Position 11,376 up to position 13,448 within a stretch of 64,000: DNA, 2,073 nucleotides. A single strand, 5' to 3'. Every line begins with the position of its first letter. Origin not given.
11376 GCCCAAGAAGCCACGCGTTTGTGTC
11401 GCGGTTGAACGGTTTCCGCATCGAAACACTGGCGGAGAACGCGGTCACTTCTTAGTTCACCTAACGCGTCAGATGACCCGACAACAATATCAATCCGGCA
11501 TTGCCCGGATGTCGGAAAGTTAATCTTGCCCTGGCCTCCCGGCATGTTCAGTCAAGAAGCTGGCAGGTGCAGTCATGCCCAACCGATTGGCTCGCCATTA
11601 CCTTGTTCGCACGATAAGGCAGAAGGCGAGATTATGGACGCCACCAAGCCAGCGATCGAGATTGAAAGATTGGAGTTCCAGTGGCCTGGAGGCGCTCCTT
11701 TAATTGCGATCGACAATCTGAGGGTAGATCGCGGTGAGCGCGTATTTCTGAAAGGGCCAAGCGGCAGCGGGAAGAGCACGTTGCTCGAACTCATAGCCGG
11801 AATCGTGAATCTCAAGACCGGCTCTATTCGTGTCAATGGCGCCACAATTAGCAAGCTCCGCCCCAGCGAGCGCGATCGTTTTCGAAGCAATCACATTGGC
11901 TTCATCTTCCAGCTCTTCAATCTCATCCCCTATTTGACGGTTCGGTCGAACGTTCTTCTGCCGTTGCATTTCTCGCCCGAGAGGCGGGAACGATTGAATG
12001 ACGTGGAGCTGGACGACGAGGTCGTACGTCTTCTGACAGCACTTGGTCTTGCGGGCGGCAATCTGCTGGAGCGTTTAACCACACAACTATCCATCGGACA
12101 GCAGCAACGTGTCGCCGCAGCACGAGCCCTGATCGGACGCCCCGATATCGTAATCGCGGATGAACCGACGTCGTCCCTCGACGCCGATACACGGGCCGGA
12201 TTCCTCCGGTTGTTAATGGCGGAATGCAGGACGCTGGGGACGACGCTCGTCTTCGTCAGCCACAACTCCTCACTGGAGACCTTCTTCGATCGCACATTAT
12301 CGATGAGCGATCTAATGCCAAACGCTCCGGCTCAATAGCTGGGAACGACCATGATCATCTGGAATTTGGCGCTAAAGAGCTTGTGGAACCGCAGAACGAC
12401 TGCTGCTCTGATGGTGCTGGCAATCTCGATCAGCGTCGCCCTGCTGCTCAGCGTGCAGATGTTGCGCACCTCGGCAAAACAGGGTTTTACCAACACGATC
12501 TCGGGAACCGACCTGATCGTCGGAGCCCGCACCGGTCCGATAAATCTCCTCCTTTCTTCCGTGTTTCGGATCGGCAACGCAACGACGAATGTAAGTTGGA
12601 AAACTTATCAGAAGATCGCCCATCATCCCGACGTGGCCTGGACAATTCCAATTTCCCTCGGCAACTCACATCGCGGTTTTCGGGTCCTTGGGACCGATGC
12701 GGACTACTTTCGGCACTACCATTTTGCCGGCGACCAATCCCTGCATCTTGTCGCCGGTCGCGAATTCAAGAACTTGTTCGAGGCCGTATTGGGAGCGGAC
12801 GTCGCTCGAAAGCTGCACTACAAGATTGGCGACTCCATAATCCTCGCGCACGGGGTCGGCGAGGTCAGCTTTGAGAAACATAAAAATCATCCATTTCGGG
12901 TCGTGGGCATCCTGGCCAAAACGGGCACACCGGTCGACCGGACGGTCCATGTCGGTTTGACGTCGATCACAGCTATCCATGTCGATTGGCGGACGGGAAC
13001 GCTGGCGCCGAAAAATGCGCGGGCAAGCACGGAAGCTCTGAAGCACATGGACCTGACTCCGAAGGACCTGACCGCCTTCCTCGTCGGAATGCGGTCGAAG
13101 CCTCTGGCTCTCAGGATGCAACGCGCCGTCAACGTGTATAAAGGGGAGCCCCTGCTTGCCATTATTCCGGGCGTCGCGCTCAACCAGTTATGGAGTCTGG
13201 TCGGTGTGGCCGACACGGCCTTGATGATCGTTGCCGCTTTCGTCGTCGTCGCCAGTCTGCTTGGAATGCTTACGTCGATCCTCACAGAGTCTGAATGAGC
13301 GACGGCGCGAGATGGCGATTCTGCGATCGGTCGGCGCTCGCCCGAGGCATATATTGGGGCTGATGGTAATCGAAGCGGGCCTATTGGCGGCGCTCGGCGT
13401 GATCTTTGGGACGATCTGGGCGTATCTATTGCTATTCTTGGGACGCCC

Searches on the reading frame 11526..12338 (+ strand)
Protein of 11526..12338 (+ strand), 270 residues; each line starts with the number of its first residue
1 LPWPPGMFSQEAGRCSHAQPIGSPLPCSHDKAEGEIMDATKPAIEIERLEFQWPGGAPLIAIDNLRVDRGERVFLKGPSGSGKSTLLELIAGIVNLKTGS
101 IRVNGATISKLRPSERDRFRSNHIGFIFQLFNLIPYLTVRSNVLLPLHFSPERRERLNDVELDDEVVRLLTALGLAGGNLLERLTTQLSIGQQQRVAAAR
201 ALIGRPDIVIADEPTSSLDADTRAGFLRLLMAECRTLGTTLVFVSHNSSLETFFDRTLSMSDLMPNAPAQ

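Call 44: search_protein_families(library=pfam, proteins=[window:11526-12338:+], max_evalue=0.001)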
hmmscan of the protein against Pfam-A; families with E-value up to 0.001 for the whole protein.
window:11526-12338:+ (270 aa): 5 families
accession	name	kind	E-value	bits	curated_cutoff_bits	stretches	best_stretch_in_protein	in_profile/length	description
PF00005.33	ABC_tran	-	1.8e-30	106.7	25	1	64-216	5-137/137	ABC transporter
PF13304.12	AAA_21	-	2e-09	38.4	27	1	161-250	220-302/304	AAA domain, putative AbiEii toxin, Type IV TA system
PF13555.12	AAA_29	-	0.00025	21.2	27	1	65-105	17-56/61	P-loop containing region of AAA domain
PF03193.22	RsgA_GTPase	-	0.00064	20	30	0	71-103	107-139/174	RsgA GTPase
PF13191.12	AAA_16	-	0.0008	20.4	32.6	0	65-197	19-104/167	AAA ATPase domain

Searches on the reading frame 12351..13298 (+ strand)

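Call 44: search_protein_families(library=pfam, proteins=[window:12351-13298:+], max_evalue=0.001)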
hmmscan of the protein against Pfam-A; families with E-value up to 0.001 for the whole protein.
window:12351-13298:+ (315 aa): 2 families
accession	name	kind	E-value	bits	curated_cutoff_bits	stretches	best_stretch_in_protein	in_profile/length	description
PF12704.14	MacB_PCD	-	2.7e-16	60.9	27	1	19-206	2-176/207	MacB-like periplasmic core domain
PF04831.18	POPDC1-3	-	0.00082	20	28.1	0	45-156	61-135/140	POPDC1-3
